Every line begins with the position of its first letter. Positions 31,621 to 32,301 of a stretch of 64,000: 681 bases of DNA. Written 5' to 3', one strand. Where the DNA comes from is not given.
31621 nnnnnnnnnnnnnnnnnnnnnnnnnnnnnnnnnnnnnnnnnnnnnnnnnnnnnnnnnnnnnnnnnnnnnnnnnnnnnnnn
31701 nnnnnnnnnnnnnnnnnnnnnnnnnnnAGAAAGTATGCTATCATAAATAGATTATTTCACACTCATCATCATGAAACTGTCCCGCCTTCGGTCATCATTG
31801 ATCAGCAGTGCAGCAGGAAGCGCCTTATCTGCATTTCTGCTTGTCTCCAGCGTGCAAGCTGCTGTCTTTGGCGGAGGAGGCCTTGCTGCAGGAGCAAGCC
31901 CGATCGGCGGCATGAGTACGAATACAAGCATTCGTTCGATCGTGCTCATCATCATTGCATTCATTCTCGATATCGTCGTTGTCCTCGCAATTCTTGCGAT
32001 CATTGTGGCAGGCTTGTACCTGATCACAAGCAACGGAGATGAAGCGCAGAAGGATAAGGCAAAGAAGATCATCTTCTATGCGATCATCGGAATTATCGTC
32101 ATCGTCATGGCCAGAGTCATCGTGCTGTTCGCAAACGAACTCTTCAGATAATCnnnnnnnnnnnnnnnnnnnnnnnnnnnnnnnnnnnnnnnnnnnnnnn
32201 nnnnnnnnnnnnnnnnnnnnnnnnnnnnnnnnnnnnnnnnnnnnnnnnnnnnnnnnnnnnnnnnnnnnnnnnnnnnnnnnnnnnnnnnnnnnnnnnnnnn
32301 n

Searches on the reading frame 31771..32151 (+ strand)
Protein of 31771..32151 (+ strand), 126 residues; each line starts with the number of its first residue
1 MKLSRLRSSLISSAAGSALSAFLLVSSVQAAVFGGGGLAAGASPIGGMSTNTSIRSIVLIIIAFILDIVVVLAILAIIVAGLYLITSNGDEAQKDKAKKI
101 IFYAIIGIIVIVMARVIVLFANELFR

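Call 54: search_protein_families(library=pfam, proteins=[window:31771-32151:+], max_evalue=0.001)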
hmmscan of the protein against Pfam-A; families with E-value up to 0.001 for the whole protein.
window:31771-32151:+ (126 aa): 1 family
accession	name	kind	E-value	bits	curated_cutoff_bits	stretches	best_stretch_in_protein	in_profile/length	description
PF18895.5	T4SS_pilin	-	2e-06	28.2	26.6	1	61-118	12-68/71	Type IV secretion system pilin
